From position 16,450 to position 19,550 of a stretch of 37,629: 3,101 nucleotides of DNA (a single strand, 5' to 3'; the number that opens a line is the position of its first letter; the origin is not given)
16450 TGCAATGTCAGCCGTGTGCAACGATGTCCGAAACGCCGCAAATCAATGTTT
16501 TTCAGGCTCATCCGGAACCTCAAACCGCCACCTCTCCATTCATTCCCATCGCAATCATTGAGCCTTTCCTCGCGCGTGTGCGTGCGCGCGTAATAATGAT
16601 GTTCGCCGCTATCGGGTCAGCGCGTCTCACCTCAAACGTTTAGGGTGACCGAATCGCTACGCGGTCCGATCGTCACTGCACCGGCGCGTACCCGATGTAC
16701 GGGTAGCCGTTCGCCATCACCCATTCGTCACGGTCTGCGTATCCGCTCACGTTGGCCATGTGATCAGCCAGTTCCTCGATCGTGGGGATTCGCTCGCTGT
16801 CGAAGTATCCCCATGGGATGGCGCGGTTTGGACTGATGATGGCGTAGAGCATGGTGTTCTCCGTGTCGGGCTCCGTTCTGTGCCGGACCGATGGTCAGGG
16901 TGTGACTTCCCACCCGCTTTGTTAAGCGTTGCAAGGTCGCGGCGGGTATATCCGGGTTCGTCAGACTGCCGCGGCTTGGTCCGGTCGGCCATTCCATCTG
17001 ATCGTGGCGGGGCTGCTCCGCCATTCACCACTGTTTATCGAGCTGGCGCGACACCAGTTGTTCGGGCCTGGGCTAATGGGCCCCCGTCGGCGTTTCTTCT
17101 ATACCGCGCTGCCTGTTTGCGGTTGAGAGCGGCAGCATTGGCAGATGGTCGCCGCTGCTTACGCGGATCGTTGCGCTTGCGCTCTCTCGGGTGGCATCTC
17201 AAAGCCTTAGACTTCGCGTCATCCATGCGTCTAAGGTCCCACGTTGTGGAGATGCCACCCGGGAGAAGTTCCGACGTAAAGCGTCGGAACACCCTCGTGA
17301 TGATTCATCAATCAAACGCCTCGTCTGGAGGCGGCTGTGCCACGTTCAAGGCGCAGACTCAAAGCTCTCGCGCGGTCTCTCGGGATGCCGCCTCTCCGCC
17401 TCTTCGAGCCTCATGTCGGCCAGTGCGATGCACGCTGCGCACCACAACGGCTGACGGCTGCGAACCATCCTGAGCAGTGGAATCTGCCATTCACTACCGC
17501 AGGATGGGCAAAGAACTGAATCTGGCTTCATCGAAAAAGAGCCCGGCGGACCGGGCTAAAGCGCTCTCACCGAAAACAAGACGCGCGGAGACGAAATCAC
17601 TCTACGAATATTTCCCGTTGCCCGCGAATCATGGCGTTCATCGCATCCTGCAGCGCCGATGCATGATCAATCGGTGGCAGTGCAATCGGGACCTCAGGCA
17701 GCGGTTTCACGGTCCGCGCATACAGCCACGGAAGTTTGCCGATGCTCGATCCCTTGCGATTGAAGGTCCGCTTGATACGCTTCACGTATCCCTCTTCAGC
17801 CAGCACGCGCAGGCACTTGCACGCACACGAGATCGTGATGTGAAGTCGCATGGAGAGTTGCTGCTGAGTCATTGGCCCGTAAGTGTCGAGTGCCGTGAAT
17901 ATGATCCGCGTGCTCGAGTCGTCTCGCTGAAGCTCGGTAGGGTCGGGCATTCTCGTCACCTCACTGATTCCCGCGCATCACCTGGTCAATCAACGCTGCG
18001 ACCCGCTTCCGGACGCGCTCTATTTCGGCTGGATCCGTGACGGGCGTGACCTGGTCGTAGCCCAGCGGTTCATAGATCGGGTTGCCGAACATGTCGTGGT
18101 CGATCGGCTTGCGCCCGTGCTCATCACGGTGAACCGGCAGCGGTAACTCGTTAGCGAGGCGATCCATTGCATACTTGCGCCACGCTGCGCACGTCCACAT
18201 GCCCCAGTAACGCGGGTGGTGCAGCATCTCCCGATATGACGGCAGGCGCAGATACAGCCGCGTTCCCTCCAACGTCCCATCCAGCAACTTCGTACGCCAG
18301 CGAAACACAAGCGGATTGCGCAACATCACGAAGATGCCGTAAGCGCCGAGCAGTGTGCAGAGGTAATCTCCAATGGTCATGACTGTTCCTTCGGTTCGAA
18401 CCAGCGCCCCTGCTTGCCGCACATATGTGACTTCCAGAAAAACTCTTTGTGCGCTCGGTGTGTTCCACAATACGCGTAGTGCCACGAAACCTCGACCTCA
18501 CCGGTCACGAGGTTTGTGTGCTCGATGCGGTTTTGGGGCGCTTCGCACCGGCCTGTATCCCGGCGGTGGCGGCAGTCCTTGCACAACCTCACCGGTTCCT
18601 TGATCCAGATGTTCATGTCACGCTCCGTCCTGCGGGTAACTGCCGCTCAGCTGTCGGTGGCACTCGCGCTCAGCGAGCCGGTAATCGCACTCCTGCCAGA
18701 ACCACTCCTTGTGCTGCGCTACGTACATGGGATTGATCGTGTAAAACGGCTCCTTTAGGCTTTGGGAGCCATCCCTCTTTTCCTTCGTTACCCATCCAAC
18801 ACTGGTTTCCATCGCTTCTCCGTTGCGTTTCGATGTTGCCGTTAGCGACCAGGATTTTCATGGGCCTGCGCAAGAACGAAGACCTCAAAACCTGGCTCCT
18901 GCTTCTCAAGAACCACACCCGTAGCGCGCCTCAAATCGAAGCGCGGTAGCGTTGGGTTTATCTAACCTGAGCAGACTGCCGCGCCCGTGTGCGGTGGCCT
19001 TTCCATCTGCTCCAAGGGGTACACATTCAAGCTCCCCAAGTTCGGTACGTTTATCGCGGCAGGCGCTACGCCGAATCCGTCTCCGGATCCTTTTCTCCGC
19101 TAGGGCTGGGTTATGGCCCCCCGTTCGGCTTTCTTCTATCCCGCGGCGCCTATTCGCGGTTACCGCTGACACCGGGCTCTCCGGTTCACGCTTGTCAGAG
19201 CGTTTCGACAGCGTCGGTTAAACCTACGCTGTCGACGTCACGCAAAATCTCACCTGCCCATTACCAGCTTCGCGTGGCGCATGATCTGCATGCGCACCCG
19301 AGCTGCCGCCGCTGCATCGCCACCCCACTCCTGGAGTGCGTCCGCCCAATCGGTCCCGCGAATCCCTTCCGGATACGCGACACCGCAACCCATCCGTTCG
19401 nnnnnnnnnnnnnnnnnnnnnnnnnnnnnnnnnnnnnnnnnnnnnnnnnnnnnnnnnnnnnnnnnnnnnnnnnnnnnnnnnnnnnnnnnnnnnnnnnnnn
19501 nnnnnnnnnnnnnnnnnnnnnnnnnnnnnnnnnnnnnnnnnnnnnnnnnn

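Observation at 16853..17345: ORF-free, highly structured 493-nt region holding copy A of a duplicated noncoding element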

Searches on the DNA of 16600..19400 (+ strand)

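Call 7: search_dna_similar(query=window:16600-19300:+, collection=phages, mode=distant, max_rows=40)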
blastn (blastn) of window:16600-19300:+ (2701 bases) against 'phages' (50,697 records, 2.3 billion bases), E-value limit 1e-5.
No match.

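Call 34: search_rna_families(source=window, start=16600, end=19400, threshold=evalue, max_evalue=10, show_alignments=3)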
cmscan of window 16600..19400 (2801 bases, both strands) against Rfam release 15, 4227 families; matches with E-value up to 10: 4.
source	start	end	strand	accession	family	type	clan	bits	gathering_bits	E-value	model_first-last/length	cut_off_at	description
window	17533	17593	-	RF02278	Betaproteobacteria_toxic_sRNA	Gene; sRNA;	-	26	50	0.022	1-64/64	no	Betaproteobacteria toxic small RNA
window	17188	17261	-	RF02097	mir-1662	Gene; miRNA;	-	22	85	0.4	1-66/66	no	mir-1662 microRNA precursor family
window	18743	18795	+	RF00032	Histone3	Cis-reg;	-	18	34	0.19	1-46/46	no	Histone 3' UTR stem-loop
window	17533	17589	-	RF02837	anti-hemB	Gene; sRNA;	-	14.9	49.5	4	1-81/81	no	Burkholderia RNA 7 (anti-hemB)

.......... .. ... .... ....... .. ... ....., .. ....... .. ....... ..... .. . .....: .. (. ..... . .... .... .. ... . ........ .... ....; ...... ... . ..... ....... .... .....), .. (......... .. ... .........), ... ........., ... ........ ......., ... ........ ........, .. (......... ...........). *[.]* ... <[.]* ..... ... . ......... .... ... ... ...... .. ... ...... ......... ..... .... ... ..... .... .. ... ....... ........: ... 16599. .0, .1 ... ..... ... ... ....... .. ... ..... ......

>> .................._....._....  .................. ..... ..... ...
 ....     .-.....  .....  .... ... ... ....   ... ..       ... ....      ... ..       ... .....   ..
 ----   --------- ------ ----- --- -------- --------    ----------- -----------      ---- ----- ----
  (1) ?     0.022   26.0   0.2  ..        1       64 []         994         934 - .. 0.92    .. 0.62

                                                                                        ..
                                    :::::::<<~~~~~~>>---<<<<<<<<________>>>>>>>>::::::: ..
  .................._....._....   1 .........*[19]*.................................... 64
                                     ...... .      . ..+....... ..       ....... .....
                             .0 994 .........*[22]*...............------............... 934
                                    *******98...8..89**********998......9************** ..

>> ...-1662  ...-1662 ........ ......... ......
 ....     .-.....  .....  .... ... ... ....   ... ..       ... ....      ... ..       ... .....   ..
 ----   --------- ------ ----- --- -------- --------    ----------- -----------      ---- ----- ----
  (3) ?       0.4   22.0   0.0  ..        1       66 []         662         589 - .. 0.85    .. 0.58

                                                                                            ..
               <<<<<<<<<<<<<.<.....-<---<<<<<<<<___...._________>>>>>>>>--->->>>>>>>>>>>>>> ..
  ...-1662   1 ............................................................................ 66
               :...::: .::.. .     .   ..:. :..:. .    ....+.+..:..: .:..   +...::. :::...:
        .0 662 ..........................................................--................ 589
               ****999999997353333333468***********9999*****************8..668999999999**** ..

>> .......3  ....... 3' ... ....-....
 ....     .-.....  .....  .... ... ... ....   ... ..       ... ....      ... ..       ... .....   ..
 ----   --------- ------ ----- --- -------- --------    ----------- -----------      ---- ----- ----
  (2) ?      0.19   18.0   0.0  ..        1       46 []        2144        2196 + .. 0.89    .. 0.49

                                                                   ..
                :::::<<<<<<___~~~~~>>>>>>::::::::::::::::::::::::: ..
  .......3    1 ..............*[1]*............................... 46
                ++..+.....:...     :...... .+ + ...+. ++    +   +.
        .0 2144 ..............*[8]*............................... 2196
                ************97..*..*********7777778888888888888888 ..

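Call 87: build_rna_model(alignment_id=A8, structure=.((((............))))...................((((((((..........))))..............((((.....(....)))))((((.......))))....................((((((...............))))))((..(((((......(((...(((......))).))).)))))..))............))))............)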
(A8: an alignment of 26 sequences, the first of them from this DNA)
Model R1 built from alignment A8 (26 sequences, 232 columns); structure: as given.
model positions 192; base pairs 35; branch points 4; effective number of sequences 1.67; information 0.59 bits per position. Calibrated on 0.2 Mb of random sequence (short: E-values are rough).
structure used (alignment columns):
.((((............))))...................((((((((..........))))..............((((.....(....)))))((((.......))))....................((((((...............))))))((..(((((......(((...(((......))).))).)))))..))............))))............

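Call 88: search_with_rna_model(model_id=R1, sources=[window, L001, L002, L003, L004, L005, L006, L007, L008, L010, L011, L013, L014, L015, L016, L017, L018, L019, L020, L021, L022, L023, L024, L026, L027, L028, L029, L030, L032, L033, L034, L035, L036, L037, L038, L039, L040, L041, L042, L043, L045, L046, L047, L048, L049, L050, L051, L052, L053, L054, L055, L056, L057, L058, L059, L060, L061, L062, L063, L064, L065, L066, L067, L068, L069, L070, L071, L072, L073, L074, L075, L076, L077, L078, L079, L080, L081, L082, L083, L084, L085, L086, L087, L088, L089, L090, L091, L092, L093, L094, L095, L096, L097, L098, L099, L100, L101, L102, L103, L104], max_evalue=1, make_alignment=true)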
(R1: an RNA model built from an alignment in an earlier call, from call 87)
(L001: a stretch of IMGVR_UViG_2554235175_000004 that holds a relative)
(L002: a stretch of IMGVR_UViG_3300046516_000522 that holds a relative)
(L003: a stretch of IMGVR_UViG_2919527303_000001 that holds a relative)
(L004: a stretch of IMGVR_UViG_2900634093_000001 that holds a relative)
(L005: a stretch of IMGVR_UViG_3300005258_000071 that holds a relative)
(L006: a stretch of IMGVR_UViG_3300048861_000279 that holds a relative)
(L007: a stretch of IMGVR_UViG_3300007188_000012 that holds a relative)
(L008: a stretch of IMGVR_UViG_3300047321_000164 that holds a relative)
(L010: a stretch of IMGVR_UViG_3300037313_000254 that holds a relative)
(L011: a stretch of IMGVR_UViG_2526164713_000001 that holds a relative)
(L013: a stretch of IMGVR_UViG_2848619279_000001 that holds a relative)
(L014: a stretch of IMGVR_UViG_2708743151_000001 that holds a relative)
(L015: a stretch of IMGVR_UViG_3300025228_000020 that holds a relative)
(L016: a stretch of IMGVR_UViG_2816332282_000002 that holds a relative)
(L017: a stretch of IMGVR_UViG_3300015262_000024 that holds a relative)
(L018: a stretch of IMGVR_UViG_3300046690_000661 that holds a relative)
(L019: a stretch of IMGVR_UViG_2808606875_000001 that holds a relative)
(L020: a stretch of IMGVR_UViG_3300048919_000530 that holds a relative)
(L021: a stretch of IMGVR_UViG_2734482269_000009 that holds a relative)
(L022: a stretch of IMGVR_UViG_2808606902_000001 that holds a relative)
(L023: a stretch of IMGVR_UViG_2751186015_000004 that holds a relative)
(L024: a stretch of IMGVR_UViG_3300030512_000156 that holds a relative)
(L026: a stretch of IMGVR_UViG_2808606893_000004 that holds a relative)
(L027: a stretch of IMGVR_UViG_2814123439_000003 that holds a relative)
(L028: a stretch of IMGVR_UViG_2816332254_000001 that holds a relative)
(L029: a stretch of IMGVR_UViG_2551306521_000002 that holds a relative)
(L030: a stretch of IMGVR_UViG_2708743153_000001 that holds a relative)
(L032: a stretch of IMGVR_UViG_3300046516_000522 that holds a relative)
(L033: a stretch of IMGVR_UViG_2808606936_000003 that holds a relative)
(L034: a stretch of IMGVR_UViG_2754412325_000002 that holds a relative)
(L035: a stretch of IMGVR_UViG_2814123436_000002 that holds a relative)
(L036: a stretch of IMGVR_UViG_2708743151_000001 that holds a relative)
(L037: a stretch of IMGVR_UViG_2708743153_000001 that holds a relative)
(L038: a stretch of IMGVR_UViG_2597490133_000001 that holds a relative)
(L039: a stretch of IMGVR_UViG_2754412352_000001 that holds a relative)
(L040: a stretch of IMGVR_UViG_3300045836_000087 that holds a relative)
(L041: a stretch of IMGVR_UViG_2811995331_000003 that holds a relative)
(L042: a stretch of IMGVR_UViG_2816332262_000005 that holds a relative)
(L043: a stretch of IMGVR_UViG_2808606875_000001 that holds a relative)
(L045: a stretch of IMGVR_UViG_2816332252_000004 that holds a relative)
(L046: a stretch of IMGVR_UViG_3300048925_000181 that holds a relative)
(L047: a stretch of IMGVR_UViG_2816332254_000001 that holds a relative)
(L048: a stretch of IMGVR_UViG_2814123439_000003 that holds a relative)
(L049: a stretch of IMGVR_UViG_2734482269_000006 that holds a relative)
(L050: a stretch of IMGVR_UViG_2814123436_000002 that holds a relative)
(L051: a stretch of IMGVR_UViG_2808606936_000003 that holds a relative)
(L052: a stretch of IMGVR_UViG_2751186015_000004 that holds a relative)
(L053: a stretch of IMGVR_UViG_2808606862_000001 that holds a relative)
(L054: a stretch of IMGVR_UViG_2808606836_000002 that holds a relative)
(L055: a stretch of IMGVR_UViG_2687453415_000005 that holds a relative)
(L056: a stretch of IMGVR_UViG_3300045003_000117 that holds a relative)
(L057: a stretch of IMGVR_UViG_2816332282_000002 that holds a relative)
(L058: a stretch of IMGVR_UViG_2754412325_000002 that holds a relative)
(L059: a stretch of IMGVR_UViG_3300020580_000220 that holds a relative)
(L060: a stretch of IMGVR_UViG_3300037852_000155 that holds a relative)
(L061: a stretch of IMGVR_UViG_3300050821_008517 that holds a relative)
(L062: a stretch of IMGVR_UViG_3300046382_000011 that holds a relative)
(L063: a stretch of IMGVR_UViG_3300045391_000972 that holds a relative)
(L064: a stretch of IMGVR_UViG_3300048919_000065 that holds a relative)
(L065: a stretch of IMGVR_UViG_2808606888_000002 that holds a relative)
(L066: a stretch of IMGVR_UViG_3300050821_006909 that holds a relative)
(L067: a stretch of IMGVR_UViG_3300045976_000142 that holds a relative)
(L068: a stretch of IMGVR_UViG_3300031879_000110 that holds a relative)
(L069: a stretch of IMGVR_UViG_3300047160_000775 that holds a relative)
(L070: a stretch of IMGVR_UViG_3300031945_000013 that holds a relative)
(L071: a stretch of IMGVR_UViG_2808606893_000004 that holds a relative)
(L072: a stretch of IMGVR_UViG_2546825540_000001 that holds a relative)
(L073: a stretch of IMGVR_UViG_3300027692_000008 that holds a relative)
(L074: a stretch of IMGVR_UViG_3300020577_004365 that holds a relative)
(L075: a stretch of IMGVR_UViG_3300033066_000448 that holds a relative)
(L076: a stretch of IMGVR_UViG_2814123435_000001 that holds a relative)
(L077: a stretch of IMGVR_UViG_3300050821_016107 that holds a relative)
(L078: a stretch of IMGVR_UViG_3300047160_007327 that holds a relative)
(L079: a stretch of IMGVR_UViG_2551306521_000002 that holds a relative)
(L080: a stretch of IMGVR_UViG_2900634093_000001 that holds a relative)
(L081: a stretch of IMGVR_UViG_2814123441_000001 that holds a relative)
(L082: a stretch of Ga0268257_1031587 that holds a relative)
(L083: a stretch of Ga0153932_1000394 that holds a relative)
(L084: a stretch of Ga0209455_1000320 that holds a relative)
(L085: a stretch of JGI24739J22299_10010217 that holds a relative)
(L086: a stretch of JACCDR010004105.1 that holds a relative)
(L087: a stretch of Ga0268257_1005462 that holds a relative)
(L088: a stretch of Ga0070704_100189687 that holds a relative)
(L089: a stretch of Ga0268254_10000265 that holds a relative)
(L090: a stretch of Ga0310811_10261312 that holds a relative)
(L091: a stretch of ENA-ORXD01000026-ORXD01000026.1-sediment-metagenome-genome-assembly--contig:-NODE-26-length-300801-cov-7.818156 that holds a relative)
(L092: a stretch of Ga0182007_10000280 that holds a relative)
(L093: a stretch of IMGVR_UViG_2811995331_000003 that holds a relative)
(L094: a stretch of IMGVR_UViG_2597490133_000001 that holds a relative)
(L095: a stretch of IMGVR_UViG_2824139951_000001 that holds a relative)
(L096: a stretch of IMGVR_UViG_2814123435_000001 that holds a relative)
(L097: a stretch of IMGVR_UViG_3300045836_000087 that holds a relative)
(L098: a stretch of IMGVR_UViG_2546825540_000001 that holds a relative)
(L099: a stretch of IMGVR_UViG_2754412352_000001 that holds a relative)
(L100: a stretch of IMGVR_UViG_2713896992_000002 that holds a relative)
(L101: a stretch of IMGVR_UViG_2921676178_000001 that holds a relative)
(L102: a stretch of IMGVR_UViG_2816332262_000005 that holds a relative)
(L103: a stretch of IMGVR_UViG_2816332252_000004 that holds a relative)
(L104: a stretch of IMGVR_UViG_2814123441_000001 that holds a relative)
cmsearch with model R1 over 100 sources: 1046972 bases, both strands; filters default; matches with E-value up to 1: 73.
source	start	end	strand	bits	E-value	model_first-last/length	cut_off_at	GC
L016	7903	8096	+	207.3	4.5e-65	1-192/192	no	0.64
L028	8257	8450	-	207.3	4.5e-65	1-192/192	no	0.64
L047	3383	3576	+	207.3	4.5e-65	1-192/192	no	0.64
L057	4327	4520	+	207.3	4.5e-65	1-192/192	no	0.64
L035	616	809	-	206.1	1.1e-64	1-192/192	no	0.65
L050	4763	4956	+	206.1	1.1e-64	1-192/192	no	0.65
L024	258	451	+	205.2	2.2e-64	1-192/192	no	0.64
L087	258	451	+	205.2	2.2e-64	1-192/192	no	0.64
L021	370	563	-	204.6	3.5e-64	1-192/192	no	0.64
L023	7728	7921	-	204.1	5e-64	1-192/192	no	0.64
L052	4587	4780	+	204.1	5e-64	1-192/192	no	0.64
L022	4314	4507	-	204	5.7e-64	1-192/192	no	0.64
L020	3707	3900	+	203.3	9.2e-64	1-192/192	no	0.63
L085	1530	1723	-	203.3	9.2e-64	1-192/192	no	0.63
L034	2151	2344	+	203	1.2e-63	1-192/192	no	0.64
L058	4481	4674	+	203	1.2e-63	1-192/192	no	0.64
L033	625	818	-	202.4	1.8e-63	1-192/192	no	0.65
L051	4366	4559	+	202.4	1.8e-63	1-192/192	no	0.65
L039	4630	4823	+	202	2.5e-63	1-192/192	no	0.64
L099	4008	4201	+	202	2.5e-63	1-192/192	no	0.64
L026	3240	3433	-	201.7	3e-63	1-192/192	no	0.64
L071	4076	4269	+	201.7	3e-63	1-192/192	no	0.64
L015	5431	5624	-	201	5.1e-63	1-192/192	no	0.63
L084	103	296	+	201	5.1e-63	1-192/192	no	0.63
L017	8267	8460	+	200.7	6.4e-63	1-192/192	no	0.63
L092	5003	5196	+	200.7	6.4e-63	1-192/192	no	0.63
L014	4775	4969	+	200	1.1e-62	1-192/192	no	0.64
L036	4933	5127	+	200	1.1e-62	1-192/192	no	0.64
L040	5173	5366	+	199.8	1.3e-62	1-192/192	no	0.64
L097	5198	5391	-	199.8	1.3e-62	1-192/192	no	0.64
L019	92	285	+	199.8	1.3e-62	1-192/192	no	0.64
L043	4554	4747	+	199.8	1.3e-62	1-192/192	no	0.64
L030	2055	2249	+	199.6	1.5e-62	1-192/192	no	0.64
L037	4354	4548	+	199.6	1.5e-62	1-192/192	no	0.64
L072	4472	4664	+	195.7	2.8e-61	1-192/192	no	0.61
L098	1905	2097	-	195.7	2.8e-61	1-192/192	no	0.61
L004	7964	8158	+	193.7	1.2e-60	1-192/192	no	0.63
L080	4534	4728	+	193.7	1.2e-60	1-192/192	no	0.63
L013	2221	2416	+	193.6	1.3e-60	1-192/192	no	0.6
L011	2591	2785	-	193.6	1.3e-60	1-192/192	no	0.6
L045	4830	5021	+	192.6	2.8e-60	1-192/192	no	0.6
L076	4561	4752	+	192.6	2.8e-60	1-192/192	no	0.6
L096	12711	12902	+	192.6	2.8e-60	1-192/192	no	0.6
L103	4976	5167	-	192.6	2.8e-60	1-192/192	no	0.6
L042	475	666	+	191.7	5.7e-60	1-192/192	no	0.59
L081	3551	3742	+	191.7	5.7e-60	1-192/192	no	0.59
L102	475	666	+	191.7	5.7e-60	1-192/192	no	0.59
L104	3551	3742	+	191.7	5.7e-60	1-192/192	no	0.59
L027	1361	1552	+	191.2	8e-60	1-192/192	no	0.63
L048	4767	4958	+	191.2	8e-60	1-192/192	no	0.63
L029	2002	2194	+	190.7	1.2e-59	1-192/192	no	0.64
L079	4809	5001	+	190.7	1.2e-59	1-192/192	no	0.64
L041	4834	5025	+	190.7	1.2e-59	1-192/192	no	0.6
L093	7087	7278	-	190.7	1.2e-59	1-192/192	no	0.6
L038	4503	4694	+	189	4.3e-59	1-192/192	no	0.6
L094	6128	6319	-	189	4.3e-59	1-192/192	no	0.6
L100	980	1168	-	184.3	1.4e-57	1-192/192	no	0.6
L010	10248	10444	-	180.2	3e-56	1-192/192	no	0.59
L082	1448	1635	-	180.2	3.1e-56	6-192/192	5'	0.61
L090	232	430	+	176.6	4.4e-55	1-192/192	no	0.57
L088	538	735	+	167.1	5.6e-52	1-192/192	no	0.58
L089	4451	4670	+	166.8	7.1e-52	1-192/192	no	0.58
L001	9055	9274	+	161.1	5.2e-50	1-192/192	no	0.55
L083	10042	10259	+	152.4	3.5e-47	1-192/192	no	0.57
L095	3140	3358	-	151.3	7.6e-47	1-192/192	no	0.58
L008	1363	1587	+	148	9.2e-46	1-192/192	no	0.56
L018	5545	5769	+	146.3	3.2e-45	1-192/192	no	0.56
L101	3001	3172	-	105.6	6e-32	15-192/192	5'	0.56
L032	1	127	+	83.5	9.2e-25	74-192/192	5'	0.57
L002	4945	5037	+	55.3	1.3e-15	1-73/192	3'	0.56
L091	8229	8389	-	19.4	0.00064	1-192/192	no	0.6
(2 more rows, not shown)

Alignment A9: 73 matches aligned to the model, 251 columns, each read 5' to 3' on its own strand. Consensus structure (alignment columns), stored with it:
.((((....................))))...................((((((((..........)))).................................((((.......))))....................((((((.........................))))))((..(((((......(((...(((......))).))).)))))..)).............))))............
